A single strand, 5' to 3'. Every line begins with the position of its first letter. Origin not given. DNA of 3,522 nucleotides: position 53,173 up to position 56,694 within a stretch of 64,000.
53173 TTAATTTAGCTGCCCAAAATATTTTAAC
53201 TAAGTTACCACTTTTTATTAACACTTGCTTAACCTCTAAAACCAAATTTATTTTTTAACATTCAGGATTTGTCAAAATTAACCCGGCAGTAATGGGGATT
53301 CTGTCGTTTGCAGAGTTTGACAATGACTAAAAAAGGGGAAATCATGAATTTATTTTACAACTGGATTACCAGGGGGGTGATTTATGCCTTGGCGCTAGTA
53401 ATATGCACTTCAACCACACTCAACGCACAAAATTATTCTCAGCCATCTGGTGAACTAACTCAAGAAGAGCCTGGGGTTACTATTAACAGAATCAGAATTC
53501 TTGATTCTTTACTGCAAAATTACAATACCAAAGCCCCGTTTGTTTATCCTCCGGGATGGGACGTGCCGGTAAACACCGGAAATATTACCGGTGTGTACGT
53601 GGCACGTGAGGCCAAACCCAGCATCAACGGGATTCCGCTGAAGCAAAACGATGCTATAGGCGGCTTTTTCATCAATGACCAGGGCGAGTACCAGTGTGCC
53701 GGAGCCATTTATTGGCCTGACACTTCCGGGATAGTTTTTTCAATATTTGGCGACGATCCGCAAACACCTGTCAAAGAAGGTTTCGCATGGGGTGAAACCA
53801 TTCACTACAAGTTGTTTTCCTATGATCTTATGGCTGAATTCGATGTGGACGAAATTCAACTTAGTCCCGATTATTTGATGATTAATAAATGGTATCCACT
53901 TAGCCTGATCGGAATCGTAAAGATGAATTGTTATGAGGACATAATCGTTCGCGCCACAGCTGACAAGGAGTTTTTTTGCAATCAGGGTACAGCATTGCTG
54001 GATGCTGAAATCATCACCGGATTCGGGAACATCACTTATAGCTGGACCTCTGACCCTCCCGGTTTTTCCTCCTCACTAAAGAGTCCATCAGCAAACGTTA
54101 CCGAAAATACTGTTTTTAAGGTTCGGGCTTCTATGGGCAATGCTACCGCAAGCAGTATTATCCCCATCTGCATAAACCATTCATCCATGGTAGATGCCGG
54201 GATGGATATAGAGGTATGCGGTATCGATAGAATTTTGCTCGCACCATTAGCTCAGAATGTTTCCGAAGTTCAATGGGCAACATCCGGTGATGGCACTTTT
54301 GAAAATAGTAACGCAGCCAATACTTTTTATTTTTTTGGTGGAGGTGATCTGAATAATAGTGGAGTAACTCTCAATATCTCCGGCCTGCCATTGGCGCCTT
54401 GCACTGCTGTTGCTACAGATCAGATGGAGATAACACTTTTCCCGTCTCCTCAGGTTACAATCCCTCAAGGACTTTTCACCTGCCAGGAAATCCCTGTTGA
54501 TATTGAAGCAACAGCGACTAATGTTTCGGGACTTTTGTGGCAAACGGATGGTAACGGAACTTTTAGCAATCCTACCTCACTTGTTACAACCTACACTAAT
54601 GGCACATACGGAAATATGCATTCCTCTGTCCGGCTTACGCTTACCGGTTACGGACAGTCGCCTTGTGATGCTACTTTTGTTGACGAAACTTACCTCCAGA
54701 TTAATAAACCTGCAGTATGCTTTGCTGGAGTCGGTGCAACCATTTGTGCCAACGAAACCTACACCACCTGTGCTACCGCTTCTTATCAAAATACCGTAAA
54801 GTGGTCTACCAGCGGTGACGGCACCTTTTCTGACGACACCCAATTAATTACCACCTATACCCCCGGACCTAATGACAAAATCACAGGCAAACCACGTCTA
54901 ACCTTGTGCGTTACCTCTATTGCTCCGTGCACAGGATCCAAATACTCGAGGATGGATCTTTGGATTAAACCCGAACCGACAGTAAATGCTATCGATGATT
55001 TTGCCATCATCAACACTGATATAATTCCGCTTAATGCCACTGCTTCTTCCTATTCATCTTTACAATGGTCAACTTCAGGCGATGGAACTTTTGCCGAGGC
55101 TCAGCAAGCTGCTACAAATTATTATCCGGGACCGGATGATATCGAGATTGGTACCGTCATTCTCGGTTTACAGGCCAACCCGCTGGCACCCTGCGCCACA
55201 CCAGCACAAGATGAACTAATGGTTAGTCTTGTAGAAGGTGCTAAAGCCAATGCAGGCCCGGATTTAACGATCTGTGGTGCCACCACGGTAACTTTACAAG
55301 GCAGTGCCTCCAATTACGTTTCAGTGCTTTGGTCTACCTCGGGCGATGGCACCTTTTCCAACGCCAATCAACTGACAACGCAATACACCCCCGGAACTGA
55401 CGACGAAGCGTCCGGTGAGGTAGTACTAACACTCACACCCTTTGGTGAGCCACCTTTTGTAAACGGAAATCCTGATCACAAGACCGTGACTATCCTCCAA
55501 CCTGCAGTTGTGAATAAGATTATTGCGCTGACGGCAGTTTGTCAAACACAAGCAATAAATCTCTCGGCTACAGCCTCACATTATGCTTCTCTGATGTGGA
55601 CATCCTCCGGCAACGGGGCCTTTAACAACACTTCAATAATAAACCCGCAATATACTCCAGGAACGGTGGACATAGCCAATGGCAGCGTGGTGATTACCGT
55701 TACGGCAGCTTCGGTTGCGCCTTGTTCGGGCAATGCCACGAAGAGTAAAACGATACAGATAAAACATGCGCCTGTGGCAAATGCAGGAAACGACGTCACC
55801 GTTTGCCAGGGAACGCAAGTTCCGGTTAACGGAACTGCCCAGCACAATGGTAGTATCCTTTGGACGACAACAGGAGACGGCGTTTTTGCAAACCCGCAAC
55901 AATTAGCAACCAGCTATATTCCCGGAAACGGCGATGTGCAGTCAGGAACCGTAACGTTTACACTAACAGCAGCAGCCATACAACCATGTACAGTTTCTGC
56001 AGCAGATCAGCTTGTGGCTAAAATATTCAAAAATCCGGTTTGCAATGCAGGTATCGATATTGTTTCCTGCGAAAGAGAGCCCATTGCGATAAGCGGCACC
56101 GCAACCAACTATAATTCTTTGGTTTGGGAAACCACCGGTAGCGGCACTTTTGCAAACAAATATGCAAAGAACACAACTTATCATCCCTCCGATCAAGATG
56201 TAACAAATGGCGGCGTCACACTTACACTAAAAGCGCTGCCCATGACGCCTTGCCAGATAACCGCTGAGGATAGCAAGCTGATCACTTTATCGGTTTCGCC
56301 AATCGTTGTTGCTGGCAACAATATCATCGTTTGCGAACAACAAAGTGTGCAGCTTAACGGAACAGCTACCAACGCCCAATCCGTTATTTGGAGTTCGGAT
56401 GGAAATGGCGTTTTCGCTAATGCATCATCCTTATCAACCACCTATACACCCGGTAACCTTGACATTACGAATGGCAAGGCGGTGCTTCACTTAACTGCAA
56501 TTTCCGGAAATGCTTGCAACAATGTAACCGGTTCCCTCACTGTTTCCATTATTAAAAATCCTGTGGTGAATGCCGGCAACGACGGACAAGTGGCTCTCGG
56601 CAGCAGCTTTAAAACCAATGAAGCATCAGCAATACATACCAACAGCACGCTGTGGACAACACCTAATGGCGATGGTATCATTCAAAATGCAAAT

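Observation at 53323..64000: Giant open-ended ORF: 37 tandem ~88-aa units with a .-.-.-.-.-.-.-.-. ... Y-T-P-G signature I cannot place in a named repeat family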

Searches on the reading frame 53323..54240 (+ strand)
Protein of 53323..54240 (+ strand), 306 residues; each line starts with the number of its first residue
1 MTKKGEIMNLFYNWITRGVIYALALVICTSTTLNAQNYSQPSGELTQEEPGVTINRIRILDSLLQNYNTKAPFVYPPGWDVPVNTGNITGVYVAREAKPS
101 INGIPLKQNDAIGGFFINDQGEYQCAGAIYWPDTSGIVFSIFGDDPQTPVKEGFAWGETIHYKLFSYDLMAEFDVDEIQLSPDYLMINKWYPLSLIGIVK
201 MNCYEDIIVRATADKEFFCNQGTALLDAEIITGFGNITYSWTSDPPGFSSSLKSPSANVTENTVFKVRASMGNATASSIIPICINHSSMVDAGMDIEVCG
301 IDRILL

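Call 17: search_protein_families(library=pfam, proteins=[window:53323-54240:+], max_evalue=10)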
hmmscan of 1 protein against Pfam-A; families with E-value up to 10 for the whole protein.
window:53323-54240:+ (306 aa): 0 families

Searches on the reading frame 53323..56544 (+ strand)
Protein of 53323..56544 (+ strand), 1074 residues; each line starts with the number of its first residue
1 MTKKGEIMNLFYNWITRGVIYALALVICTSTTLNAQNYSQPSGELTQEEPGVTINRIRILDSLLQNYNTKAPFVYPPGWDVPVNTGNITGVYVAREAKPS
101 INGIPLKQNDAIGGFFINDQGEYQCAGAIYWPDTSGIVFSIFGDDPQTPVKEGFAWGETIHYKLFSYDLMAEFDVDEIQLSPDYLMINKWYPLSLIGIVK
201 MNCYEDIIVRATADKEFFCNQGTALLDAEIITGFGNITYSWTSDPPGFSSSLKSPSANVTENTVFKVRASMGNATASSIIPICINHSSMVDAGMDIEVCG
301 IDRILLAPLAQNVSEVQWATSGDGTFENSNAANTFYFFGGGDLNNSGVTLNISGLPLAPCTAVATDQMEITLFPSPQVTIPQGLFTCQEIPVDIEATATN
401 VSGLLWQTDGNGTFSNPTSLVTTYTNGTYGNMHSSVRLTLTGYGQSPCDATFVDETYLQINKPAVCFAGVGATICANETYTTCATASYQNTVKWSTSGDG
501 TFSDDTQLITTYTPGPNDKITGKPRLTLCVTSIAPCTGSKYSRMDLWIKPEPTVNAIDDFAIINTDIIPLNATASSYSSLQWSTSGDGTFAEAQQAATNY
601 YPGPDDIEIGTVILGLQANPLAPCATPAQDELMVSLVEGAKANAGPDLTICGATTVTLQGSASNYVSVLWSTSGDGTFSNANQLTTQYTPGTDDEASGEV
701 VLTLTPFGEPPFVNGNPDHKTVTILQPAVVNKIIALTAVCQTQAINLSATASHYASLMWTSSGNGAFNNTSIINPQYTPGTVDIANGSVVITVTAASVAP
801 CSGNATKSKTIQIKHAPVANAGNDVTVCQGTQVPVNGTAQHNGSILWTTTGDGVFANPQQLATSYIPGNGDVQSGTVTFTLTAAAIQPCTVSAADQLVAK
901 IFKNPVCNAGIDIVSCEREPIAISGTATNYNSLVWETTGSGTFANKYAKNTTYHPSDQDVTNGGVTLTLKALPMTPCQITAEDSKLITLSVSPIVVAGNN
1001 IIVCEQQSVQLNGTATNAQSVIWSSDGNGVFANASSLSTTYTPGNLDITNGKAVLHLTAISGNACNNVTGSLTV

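Call 13: find_homologous_proteins(query=window:53323-56544:+)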
Query window:53323-56544:+ (1074 aa): 235 proteins with E <= 0.001 among 8000 candidates; the best 120 are listed.
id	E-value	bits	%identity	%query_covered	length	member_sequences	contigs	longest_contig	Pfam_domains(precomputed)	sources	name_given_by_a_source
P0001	0.0e+0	1205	36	98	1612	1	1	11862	-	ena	-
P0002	0.0e+0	1050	38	73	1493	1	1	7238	PF18911.7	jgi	jgi:hypothetical protein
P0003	6.9e-297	1006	40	92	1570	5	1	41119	PF18911.7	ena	-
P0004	1.2e-290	985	38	74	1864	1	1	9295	PF19408.6,PF18962.8,PF19081.7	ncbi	-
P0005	3.1e-261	888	36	74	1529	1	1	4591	-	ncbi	ncbi:MAG: hypothetical protein DRP58_06865, partial [Spirochaetes bacterium]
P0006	1.1e-259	883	36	73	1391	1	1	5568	-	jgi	-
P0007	1.7e-254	865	33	92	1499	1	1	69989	-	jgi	jgi:membrane-bound lytic murein transglycosylase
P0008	1.1e-253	863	37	73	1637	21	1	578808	PF18962.8,PF18911.7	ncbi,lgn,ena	-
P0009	1.4e-242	826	34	85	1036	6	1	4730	PF18962.8,PF18911.7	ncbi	-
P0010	4.9e-237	808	35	90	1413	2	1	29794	-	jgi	-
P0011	3.4e-233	795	35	97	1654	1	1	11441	PF13927.13,PF18962.8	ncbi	-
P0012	3.0e-229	782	32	80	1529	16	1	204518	PF18911.7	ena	-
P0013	1.3e-218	747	33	73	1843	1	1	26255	PF00801.27,PF13585.13,PF18911.7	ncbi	ncbi:MAG: PKD domain-containing protein, partial [Bacteroidia bacterium]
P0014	1.4e-212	727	34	86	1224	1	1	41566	PF13895.13,PF13927.13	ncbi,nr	ncbi:MAG: hypothetical protein EOM83_05255 [Clostridia bacterium]|nr:hypothetical protein [Clostridi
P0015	1.2e-209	717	38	74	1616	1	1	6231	PF19408.6,PF18962.8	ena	-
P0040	8.1e-163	562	33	81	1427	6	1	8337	PF22352.3,PF13573.13,PF13585.13,PF17963.8,PF17892.8,PF18911.7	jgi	jgi:gliding motility-associated-like protein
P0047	6.4e-152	526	32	60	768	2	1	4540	PF13573.13,PF18962.8,PF18911.7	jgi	jgi:hypothetical protein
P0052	1.1e-148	515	33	75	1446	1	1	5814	PF00801.27,PF13585.13,PF18911.7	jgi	jgi:gliding motility-associated-like protein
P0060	2.1e-141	491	33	80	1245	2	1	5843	PF13585.13,PF17963.8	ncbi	-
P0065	8.2e-134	466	33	73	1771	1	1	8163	PF13573.13,PF13585.13,PF19081.7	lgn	-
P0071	1.3e-126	442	30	91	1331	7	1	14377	PF13573.13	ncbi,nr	ncbi:MAG: hypothetical protein IKW93_05015, partial [Bacteroidales bacterium]|nr:hypothetical protei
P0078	2.8e-121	424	31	74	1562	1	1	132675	PF13895.13,PF13585.13,PF17963.8,PF17892.8,PF19081.7,PF18911.7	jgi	jgi:gliding motility-associated-like protein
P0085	9.7e-116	406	31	89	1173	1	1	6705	PF13573.13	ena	-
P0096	9.0e-97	343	29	77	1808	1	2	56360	PF00801.27,PF13585.13,PF18911.7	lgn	-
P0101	2.5e-91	325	38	39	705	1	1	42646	PF13585.13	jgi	jgi:gliding motility-associated-like protein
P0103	5.8e-88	314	33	59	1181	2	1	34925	PF13585.13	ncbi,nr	ncbi:MAG: gliding motility-associated C-terminal domain-containing protein [Bacteroidetes bacterium]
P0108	1.2e-83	300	28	82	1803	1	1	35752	PF00801.27,PF13585.13,PF18911.7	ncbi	ncbi:MAG: PKD domain-containing protein [Bacteroidia bacterium]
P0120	1.2e-71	260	35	64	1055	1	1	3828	PF00801.27,PF13585.13,PF18911.7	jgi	jgi:gliding motility-associated-like protein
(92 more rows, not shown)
